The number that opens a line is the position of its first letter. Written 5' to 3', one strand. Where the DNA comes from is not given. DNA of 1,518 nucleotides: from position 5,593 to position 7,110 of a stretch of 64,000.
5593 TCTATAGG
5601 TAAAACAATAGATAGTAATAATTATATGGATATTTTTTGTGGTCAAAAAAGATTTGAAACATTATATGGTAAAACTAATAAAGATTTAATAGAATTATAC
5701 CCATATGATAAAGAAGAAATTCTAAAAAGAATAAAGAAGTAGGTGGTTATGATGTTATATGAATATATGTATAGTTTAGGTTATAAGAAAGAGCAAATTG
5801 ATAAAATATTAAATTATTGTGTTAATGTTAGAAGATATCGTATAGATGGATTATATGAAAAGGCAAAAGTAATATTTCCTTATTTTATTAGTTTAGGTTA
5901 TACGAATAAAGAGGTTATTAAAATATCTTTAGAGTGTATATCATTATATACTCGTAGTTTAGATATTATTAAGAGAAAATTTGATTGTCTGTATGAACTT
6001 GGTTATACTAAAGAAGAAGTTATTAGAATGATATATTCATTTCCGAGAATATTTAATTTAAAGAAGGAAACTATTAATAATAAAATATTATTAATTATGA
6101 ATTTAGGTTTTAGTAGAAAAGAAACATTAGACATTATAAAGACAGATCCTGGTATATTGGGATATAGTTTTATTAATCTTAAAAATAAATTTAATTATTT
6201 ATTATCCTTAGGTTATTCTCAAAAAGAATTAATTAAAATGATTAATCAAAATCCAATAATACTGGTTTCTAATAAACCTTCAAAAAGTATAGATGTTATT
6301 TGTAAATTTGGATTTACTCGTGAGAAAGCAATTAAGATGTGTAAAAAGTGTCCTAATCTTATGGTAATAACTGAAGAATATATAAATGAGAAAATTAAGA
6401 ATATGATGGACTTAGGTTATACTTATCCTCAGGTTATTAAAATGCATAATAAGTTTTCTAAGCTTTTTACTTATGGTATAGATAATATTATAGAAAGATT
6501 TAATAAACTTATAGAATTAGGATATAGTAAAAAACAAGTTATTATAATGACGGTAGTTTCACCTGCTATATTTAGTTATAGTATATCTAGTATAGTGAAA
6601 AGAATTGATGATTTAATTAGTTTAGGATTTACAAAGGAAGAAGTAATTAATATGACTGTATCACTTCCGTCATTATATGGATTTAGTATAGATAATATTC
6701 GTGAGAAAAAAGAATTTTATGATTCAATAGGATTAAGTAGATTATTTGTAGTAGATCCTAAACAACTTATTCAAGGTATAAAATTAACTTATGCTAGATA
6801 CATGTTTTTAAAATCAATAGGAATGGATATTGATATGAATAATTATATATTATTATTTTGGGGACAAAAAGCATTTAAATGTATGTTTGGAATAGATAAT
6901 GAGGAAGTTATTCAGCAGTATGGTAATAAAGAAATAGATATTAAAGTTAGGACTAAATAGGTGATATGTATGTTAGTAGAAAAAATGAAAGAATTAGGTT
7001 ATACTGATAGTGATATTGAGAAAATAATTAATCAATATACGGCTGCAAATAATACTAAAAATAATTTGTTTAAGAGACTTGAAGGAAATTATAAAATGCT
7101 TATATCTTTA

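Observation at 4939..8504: Tandem array of four bacterial genes built from mTERF-like repeats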

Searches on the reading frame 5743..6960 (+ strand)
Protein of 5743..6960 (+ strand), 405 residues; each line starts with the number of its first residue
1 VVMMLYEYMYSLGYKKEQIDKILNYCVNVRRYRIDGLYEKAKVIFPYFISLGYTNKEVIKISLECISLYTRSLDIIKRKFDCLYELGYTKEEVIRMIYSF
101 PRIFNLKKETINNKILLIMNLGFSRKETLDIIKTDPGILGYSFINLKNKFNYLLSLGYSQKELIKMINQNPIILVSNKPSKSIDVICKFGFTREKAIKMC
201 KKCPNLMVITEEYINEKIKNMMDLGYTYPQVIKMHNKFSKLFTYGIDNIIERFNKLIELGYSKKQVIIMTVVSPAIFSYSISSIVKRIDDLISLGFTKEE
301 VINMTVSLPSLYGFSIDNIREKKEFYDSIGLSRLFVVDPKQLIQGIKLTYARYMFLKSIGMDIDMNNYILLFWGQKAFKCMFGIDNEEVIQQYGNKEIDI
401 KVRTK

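Call 3: search_protein_families(library=pfam, proteins=[window:5743-6960:+], max_evalue=1)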
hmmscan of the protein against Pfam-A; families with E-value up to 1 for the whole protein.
window:5743-6960:+ (405 aa): 12 families
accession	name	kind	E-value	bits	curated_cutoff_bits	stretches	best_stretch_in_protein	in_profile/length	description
PF02536.19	mTERF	-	7.3e-41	140.5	23.1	3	7-154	110-259/314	mTERF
PF07499.19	RuvA_C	-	6.5e-11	43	24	0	153-168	10-25/47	RuvA, C-terminal domain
PF18039.7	UBA_6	-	3.8e-07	30.5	23.5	0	8-24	7-23/42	UBA-like domain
PF00627.37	UBA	-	2.5e-06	27.7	22.4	0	287-302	5-20/37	UBA/TS-N domain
PF19355.4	DUF5932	-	3.4e-06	27.3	23.7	1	232-301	19-83/111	Family of unknown function (DUF5932)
PF11372.14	DUF3173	-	0.0011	19.2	25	0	118-133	8-23/58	Domain of unknown function (DUF3173)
PF02687.27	FtsX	-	0.0014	19.1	25.5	0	149-174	29-54/120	FtsX-like permease C-terminal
PF10440.15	WIYLD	-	0.0086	16.3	27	0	7-24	13-30/61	Ubiquitin-binding WIYLD domain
PF22448.1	RepB_primase_C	-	0.012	15.9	26.1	0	83-109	14-41/54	RepB DNA-primase C-terminal helical domain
PF18525.6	Cas9_C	-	0.045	14.5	25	1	14-50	11-48/108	Cas9 C-terminal domain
PF21717.2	DTX3L_a-b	-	0.13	12.7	27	0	15-35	11-31/62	DTX3L, alpha/beta domain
PF08343.15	RNR_N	-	0.34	11.4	29.4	0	142-172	40-70/82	Ribonucleotide reductase N-terminal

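Call 4: search_protein_families(library=ncbifam, proteins=[window:5743-6960:+], max_evalue=1)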
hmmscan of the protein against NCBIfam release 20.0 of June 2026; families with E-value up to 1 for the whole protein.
window:5743-6960:+ (405 aa): 1 family
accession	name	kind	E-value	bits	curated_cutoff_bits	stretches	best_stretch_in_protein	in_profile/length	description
NF004459.0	PRK05787.2-2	equivalog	0.031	13.9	298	1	159-232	134-207/210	cobalt-precorrin-7 (C(5))-methyltransferase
